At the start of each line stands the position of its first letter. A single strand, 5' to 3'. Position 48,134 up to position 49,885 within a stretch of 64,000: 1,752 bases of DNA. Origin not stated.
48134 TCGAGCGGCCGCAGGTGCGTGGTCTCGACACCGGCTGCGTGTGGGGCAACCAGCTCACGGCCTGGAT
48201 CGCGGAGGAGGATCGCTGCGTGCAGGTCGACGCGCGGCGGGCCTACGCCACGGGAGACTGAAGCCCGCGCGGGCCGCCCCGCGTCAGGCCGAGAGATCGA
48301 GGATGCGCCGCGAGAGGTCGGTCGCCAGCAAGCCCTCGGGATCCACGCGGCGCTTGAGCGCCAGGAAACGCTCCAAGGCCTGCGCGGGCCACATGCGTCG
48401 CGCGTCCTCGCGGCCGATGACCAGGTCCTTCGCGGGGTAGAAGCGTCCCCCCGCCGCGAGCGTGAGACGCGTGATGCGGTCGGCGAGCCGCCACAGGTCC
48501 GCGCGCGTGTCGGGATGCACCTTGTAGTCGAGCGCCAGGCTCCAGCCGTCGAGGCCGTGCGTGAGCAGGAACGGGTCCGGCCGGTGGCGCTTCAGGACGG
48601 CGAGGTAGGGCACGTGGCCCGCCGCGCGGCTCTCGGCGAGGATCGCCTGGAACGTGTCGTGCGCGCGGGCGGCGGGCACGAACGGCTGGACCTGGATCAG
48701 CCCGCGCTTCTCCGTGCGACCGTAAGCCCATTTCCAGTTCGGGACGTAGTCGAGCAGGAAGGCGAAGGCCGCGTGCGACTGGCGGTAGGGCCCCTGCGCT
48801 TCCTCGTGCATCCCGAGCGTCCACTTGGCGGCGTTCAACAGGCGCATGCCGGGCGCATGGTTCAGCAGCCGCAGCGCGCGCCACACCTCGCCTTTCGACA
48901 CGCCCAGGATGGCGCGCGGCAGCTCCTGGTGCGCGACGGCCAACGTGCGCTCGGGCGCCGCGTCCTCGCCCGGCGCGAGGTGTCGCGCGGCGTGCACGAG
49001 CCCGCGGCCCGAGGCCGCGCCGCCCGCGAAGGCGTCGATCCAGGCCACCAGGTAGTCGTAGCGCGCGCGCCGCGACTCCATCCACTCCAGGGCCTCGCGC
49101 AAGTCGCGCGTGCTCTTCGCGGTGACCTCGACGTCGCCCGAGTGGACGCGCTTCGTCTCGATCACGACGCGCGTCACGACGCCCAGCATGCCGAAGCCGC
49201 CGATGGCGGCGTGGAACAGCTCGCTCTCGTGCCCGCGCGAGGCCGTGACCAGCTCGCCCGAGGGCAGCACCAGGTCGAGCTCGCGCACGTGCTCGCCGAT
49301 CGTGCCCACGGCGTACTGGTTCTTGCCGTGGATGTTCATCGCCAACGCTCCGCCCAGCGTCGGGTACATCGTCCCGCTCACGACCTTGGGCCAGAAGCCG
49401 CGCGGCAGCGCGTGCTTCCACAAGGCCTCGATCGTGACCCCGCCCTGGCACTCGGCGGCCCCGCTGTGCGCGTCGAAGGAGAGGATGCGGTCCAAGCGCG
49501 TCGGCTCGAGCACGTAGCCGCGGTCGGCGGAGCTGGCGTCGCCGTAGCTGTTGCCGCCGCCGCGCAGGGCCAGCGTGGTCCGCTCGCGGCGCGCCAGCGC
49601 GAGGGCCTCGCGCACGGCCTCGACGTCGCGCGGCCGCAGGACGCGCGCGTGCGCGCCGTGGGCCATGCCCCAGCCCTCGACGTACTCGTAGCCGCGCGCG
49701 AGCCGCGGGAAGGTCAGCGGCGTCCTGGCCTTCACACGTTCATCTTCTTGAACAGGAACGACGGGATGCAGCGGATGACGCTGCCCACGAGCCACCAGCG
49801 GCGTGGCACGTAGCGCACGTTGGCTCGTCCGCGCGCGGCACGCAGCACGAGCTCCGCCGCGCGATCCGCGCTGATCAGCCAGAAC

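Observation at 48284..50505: DprE1/DprE2-like FAD-oxidase plus SDR pair, translationally coupled, in a non-actinobacterial-looking context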

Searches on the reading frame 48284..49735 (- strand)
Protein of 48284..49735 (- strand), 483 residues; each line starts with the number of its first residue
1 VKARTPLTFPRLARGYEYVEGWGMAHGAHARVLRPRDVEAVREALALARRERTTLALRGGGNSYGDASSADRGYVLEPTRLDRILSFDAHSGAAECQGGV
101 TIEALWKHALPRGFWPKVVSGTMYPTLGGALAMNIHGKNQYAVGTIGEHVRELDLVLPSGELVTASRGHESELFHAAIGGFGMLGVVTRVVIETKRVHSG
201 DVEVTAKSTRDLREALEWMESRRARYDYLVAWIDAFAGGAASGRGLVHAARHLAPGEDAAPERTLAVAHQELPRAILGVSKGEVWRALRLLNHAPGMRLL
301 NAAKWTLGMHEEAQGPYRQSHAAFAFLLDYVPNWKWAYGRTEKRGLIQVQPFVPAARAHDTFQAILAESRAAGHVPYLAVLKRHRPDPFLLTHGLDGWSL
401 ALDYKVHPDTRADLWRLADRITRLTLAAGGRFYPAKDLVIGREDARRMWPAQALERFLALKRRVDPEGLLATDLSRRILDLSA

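Call 7: search_protein_families(library=pfam, proteins=[window:48284-49735:-], max_evalue=0.01)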
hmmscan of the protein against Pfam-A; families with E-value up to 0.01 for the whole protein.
window:48284-49735:- (483 aa): 1 family
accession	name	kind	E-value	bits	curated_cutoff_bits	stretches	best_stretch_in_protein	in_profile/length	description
PF01565.28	FAD_binding_4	-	1e-29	103.5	26.4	1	31-165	3-138/139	FAD binding domain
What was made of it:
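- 48284..49735 (-): FAD-dependent oxidase (483 aa), DprE1-like, second gene of the pair. Pfam FAD_binding_4 E 1e-29 (call 7).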

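Call 8: search_protein_families(library=ncbifam, proteins=[window:48284-49735:-], max_evalue=0.01)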
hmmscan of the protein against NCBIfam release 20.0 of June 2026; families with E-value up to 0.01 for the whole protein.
window:48284-49735:- (483 aa): 10 families
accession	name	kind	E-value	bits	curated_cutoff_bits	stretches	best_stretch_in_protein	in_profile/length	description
NF053785.1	DcplphribOxDprE1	equivalog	1.1e-82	278.7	500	1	19-478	5-447/449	decaprenylphosphoryl-beta-D-ribose oxidase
TIGR01678.1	FAD_lactone_ox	subfamily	3e-17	62.7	396.8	1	21-229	6-210/438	sugar 1,4-lactone oxidase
TIGR01679.1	bact_FAD_ox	subfamily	9.1e-15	54.5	292.25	1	23-225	6-200/419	FAD-linked oxidoreductase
TIGR00387.1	glcD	equivalog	4.5e-13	48.8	567.9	1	32-193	1-169/413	glycolate oxidase subunit GlcD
NF008408.0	PRK11230.1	equivalog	1.6e-09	36.8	897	1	32-193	59-226/499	glycolate oxidase subunit GlcD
NF041226.1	BagK_FevA1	equivalog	6.4e-09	34.7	800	1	29-191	41-200/453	bagremycin/ferroverdin biosynthesis FAD-dependent oxygenase BagK/FevA1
NF041227.1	BagG_FevA2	exception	9.7e-09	34.3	850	1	37-207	54-223/455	bagremycin/ferroverdin biosynthesis FAD-dependent oxygenase BagG/FevA2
TIGR01677.1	pln_FAD_oxido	subfamily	2.2e-07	29.8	383.1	1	72-215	82-232/560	FAD-dependent oxidoreductase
NF049975.1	2HglutDHaseYdiJ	equivalog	2.3e-07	29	1350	1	35-202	58-228/1018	D-2-hydroxyglutarate dehydrogenase YdiJ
TIGR01676.1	GLDHase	equivalog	2.4e-07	29.9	458.25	1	17-194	49-225/541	L-galactonolactone dehydrogenase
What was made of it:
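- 48284..49735 (-): NCBIfam DprE1 model 278.7 bits over residues 19-478 (cutoff 500) (call 8).
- On DprE1 (decaprenylphosphoryl-beta-D-ribose 2'-oxidase): 278.7 bits (call 8).
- On Sugar 1,4-lactone / alditol oxidases (VAO family): TIGR01679 gives 54.5 bits (cutoff 292) (call 8).
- Those matches cover only the N-terminal FAD domain and lie far below cutoff (63 vs 397 bits), whereas the DprE1 match is full length at 279 bits (call 8).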

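Call 9: search_solved_structures(query=window:48284-49735:-, max_evalue=0.01, show_alignments=2)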
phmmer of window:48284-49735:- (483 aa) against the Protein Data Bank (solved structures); distinct sequences matched with E-value up to 0.01: 62 (the best 60 are shown).
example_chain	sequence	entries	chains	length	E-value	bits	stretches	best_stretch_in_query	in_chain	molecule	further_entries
21gq_A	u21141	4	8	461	7.5e-54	186.2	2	19-253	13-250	Decaprenylphosphoryl-beta-D-ribose oxidase | Oxidoreductase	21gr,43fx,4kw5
5oel_A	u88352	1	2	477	9.3e-54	185.9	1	19-478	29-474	Decaprenylphosphoryl-beta-D-ribose oxidase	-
6hfv_A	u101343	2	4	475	2.3e-53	184.6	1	19-478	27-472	Decaprenylphosphoryl-beta-D-ribose oxidase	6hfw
5oep_A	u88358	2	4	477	2.6e-53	184.5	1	19-478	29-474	Decaprenylphosphoryl-beta-D-ribose oxidase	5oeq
4p8c_A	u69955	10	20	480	2.7e-53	184.4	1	19-478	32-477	Probable decaprenylphosphoryl-beta-D-ribose oxidase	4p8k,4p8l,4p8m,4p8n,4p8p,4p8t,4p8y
4fdn_A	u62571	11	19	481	2.7e-53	184.4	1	19-478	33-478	oxidoreductase DprE1 | Probable decaprenylphosphoryl-beta-D-ribose oxidase | decaprenylphosphoryl-beta-D-ribose oxidase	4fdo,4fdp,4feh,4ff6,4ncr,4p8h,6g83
21gt_B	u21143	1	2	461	5.8e-53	183.3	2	19-253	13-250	Decaprenylphosphoryl-beta-D-ribose oxidase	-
4aut_A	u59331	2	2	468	2.6e-52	181.2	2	19-247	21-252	DECAPRENYL-PHOSPHORYL-BETA-D-RIBOFURANOSE-2-OXIDOREDUCTASE | DprE1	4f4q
4g3t_A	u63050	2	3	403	3.2e-47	164.4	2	63-247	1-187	oxidoreductase DprE1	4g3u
4ml8_A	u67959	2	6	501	3.5e-14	55.4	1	39-193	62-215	Cytokinin oxidase 2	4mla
9qgz_A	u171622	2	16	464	6.4e-14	54.6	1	5-198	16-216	Glycolate oxidase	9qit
6c80_A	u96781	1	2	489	7e-14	54.4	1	29-230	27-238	cytokinin oxidase LuCKX1.1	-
2exr_A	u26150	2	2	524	2.1e-13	52.8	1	32-240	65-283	Cytokinin dehydrogenase 7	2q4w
6yaq_A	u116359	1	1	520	4.5e-11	45.2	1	35-194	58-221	Cytokinin dehydrogenase 8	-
8cj9_A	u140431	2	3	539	4.7e-11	45.1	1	35-194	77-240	cytokinin dehydrogenase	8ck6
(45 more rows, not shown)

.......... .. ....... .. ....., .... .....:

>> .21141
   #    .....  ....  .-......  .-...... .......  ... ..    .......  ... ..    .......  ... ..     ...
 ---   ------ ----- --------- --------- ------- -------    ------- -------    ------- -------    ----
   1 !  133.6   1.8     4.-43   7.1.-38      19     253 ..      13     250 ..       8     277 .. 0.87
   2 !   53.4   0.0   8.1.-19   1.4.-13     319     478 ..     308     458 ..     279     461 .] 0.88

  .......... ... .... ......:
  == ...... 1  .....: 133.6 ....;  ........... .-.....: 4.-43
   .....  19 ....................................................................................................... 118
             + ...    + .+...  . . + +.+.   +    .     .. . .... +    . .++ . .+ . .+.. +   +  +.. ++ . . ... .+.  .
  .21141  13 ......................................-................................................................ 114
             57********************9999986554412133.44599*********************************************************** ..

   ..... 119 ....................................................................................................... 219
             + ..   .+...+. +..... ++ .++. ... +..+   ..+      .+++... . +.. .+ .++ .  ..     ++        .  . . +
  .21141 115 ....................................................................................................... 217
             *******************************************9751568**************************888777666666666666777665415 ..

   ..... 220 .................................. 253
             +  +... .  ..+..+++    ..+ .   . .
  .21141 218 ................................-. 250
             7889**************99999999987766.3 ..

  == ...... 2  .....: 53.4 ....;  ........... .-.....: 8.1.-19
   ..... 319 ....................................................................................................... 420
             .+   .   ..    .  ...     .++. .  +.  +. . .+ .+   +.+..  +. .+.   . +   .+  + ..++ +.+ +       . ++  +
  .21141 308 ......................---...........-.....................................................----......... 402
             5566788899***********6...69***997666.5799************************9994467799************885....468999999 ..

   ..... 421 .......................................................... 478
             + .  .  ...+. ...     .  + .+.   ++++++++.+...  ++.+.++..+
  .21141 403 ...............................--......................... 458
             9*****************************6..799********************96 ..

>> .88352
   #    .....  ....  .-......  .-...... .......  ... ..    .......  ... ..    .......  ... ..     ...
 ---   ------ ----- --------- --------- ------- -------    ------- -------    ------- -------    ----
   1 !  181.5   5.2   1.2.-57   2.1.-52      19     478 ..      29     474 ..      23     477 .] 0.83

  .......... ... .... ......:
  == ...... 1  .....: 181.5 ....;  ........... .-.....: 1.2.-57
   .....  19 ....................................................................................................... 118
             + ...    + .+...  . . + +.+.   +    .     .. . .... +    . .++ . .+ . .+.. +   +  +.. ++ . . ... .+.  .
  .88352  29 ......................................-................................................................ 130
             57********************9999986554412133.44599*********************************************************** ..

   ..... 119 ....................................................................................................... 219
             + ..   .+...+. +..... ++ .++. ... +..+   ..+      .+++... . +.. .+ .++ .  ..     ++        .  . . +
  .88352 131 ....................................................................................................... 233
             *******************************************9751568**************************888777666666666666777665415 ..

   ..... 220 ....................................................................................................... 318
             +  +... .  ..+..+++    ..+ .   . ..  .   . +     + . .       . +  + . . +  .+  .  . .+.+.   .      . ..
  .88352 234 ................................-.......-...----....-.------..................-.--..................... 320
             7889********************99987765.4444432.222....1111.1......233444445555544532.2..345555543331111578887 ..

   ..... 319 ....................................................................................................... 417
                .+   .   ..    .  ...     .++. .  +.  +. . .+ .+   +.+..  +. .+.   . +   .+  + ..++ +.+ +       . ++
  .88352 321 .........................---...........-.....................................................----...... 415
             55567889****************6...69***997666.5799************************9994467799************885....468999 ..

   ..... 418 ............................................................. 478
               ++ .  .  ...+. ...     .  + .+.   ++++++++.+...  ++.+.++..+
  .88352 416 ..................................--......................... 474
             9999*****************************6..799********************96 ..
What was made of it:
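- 48284..49735 (-): PDB DprE1 E about 1e-53, full length (call 9).
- On DprE1 (decaprenylphosphoryl-beta-D-ribose 2'-oxidase): PDB phmmer E about 1e-53 over residues 19-478 (call 9).
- Checked: Its best NCBIfam and PDB matches are DprE1, full length (calls 7-9).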

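Call 20: find_homologous_proteins(query=window:48284-49735:-, max_evalue=1e-10)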
Query window:48284-49735:- (483 aa): 3198 proteins with E <= 1e-10 among 8000 candidates; the best 120 are listed.
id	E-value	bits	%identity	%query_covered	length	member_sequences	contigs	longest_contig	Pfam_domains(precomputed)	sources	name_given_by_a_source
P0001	0.0e+0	1089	100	100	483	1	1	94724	PF01565.29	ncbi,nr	ncbi:MAG: FAD-binding oxidoreductase [Planctomycetes bacterium]|nr:FAD-binding oxidoreductase [Planc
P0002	1.8e-266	902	83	100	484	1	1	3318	PF01565.29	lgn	-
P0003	7.4e-262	887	86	95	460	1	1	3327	PF01565.29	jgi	jgi:FAD/FMN-containing dehydrogenase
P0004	1.2e-258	877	80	100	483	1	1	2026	PF01565.29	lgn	-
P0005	2.4e-258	876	80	100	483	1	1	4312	PF01565.29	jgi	-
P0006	1.9e-254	863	78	99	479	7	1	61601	PF01565.29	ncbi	-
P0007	5.7e-254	861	79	100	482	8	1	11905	PF01565.29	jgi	-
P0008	3.6e-253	858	78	100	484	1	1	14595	PF01565.29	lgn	-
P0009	2.6e-252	856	77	99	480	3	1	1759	PF01565.29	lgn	-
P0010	1.0e-251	854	77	100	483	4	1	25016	PF01565.29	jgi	-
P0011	3.6e-249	845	78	99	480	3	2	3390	PF01565.29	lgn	-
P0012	4.2e-234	796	78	95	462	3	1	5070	PF01565.29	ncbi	-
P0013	1.1e-228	778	77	93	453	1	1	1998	PF01565.29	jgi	jgi:FAD/FMN-containing dehydrogenase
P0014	3.8e-221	753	73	94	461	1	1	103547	PF01565.29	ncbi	-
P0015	2.4e-200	684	66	98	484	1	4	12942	PF01565.29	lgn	-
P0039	6.6e-191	653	64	97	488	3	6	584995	PF01565.29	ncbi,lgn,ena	ncbi:MAG: FAD-binding oxidoreductase [Planctomycetota bacterium]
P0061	1.4e-187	642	64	98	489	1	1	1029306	PF01565.29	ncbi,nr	ncbi:MAG: FAD-binding oxidoreductase [Planctomycetes bacterium]|nr:FAD-binding oxidoreductase [Planc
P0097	1.4e-183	629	61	97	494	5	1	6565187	PF01565.29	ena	-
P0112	1.0e-182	626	63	96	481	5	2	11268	PF01565.29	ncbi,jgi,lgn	ncbi:MAG: decaprenylphospho-beta-D-ribofuranose 2-oxidase [Gammaproteobacteria bacterium]|jgi:decapr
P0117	4.0e-182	624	62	97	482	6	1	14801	PF04030.20,PF01565.29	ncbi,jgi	jgi:decaprenylphospho-beta-D-ribofuranose 2-oxidase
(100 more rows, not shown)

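Call 21: find_encoding_contigs(protein=P0061, flank=10000, max_places=2)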
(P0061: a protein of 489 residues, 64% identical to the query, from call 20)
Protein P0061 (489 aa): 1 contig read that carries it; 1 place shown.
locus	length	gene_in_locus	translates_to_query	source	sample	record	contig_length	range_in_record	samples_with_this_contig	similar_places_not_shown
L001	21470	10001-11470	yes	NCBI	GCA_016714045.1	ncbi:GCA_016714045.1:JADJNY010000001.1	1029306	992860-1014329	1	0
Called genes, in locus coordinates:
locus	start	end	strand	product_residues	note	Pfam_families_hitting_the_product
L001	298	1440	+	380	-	PF00501:AMP-binding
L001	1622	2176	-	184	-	PF12867:DinB_2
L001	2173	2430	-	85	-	-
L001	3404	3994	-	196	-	PF00293:NUDIX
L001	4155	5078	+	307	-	PF00892:EamA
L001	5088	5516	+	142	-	PF13279:4HBT_2, PF03061:4HBT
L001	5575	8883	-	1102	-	PF07719:TPR_2 (faint), PF13428:TPR_14 (faint), PF16918:PknG_TPR (faint), PF13432:TPR_16 (weak), PF14559:TPR_19, PF13517:FG-GAP_3 (weak)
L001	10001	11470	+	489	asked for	PF01565:FAD_binding_4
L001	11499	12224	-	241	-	PF00149:Metallophos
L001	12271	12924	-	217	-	PF04326:SLFN_AlbA_2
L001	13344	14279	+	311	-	PF00892:EamA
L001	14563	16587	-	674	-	PF12679:ABC2_membrane_2, PF12698:ABC2_membrane_3 (weak), PF12730:ABC2_membrane_4 (weak), PF02517:Rce1-like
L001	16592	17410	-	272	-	PF00005:ABC_tran, PF13304:AAA_21 (faint)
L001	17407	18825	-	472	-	PF12679:ABC2_membrane_2, PF12698:ABC2_membrane_3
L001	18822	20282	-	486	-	PF01321:Creatinase_N, PF00557:Peptidase_M24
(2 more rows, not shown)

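Call 22: find_encoding_contigs(protein=P0097, flank=10000, max_places=2)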
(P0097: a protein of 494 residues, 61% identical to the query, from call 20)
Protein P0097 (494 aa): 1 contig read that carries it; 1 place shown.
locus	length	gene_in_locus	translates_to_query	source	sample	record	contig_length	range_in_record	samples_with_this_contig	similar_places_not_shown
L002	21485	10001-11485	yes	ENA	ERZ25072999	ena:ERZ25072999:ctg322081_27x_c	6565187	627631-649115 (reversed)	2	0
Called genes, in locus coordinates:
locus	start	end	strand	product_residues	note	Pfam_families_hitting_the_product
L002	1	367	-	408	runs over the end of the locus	-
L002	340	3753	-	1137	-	PF14559:TPR_19 (faint), PF13517:FG-GAP_3 (weak), PF07593:UnbV_ASPIC (faint)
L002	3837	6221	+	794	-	PF04389:Peptidase_M28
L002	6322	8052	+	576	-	PF01839:FG-GAP (faint), PF13517:FG-GAP_3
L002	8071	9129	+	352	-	PF07593:UnbV_ASPIC, PF00578:AhpC-TSA, PF08534:Redoxin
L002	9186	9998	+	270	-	PF00106:adh_short, PF08659:KR, PF13561:adh_short_C2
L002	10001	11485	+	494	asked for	PF01565:FAD_binding_4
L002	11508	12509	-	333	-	PF13170:DUF4003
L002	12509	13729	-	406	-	PF01071:GARS_A (weak), PF02786:CPSase_L_D2, PF02222:ATP-grasp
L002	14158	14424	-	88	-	PF04255:DUF433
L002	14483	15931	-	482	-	PF08323:Glyco_transf_5, PF13439:Glyco_transf_4 (faint), PF20706:GT4-conflict (faint), PF00534:Glycos_transf_1, PF13692:Glyco_trans_1_4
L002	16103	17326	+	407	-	PF02786:CPSase_L_D2 (weak), PF02222:ATP-grasp (weak)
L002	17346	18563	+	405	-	PF07478:Dala_Dala_lig_C (faint), PF02655:ATP-grasp_3 (weak), PF02786:CPSase_L_D2 (weak), PF02222:ATP-grasp (weak), PF13535:ATP-grasp_4 (weak)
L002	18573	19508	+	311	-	-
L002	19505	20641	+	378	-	PF00756:Esterase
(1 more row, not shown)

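Call 23: find_encoding_contigs(protein=P0039, flank=10000, max_places=2)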
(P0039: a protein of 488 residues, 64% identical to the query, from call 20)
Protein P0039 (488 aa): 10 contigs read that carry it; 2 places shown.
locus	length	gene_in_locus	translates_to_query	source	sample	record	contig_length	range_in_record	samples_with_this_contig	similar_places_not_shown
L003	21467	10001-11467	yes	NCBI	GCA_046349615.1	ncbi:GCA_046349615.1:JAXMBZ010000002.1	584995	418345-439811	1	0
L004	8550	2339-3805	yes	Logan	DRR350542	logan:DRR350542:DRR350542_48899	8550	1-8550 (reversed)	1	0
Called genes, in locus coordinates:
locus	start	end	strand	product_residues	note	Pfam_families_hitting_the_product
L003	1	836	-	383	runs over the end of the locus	-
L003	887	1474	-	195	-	PF00293:NUDIX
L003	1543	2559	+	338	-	PF00892:EamA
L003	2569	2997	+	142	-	PF13279:4HBT_2, PF03061:4HBT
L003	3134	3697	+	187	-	PF14237:GYF_2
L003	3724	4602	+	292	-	-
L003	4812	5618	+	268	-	PF02517:Rce1-like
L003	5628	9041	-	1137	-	PF13432:TPR_16 (weak), PF14559:TPR_19, PF13517:FG-GAP_3 (weak)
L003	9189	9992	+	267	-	PF00106:adh_short, PF08659:KR, PF13561:adh_short_C2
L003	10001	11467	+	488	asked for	PF01565:FAD_binding_4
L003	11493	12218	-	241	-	PF00149:Metallophos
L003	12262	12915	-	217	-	PF04326:SLFN_AlbA_2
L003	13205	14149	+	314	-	PF00892:EamA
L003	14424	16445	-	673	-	PF12679:ABC2_membrane_2, PF12698:ABC2_membrane_3 (weak), PF02517:Rce1-like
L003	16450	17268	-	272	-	PF00005:ABC_tran, PF13304:AAA_21 (faint)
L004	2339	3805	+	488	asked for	PF01565:FAD_binding_4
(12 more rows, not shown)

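Call 24: find_encoding_contigs(protein=P0112, flank=10000, max_places=3)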
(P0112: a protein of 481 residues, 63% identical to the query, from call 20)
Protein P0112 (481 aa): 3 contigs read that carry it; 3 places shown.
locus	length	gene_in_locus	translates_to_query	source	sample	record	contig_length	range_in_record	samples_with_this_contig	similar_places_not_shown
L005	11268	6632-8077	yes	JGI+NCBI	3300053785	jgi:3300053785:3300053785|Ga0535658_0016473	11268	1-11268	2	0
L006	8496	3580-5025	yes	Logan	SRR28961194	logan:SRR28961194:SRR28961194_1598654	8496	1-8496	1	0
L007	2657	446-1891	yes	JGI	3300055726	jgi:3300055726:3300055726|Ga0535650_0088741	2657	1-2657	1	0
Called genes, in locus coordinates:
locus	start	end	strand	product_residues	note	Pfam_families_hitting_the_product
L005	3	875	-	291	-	?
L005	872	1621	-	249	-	PF04542:Sigma70_r2, PF04545:Sigma70_r4 (weak)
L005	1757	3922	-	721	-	PF05960:DUF885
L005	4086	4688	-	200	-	PF00293:NUDIX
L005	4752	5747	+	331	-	PF00892:EamA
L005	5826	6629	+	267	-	PF00106:adh_short, PF08659:KR (weak), PF13460:NAD_binding_10 (weak), PF13561:adh_short_C2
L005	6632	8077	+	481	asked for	PF01565:FAD_binding_4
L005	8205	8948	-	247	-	PF00149:Metallophos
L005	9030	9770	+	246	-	-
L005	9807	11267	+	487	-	PF00884:Sulfatase, PF01663:Phosphodiest (faint)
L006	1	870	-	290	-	?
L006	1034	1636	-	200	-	PF00293:NUDIX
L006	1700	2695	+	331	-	PF00892:EamA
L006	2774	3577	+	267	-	PF00106:adh_short, PF08659:KR (weak), PF13460:NAD_binding_10 (weak), PF13561:adh_short_C2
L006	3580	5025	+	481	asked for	PF01565:FAD_binding_4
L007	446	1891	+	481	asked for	PF01565:FAD_binding_4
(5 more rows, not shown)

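Call 25: find_encoding_contigs(protein=P0117, flank=10000, max_places=2)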
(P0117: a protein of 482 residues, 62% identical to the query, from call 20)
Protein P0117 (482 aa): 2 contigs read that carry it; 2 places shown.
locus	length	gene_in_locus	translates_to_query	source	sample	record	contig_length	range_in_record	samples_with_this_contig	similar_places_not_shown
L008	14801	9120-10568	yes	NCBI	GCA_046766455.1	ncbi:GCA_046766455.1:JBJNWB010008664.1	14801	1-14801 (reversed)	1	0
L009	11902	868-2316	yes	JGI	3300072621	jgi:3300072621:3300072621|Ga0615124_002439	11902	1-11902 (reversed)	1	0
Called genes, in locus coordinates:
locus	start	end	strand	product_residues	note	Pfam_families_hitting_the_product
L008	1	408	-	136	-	?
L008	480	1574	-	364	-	-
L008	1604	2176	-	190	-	PF00293:NUDIX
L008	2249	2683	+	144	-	PF13279:4HBT_2, PF03061:4HBT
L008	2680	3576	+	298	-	PF00892:EamA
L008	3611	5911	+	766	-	PF19773:DUF6259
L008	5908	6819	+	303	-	PF05050:Methyltransf_21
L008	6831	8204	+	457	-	PF01943:Polysacc_synt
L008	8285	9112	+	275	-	PF00106:adh_short, PF08659:KR, PF13561:adh_short_C2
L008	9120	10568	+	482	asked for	PF01565:FAD_binding_4, PF04030:ALO (faint)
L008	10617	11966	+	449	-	PF00144:Beta-lactamase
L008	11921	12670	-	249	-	PF00149:Metallophos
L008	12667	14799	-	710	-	?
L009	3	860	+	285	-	?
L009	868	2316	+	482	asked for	PF01565:FAD_binding_4, PF04030:ALO (faint)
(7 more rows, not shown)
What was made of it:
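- There are weak matches to sugar 1,4-lactone oxidase and related models (62.7 bits), and a faint ALO hit in one homologue (calls 8, 25).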
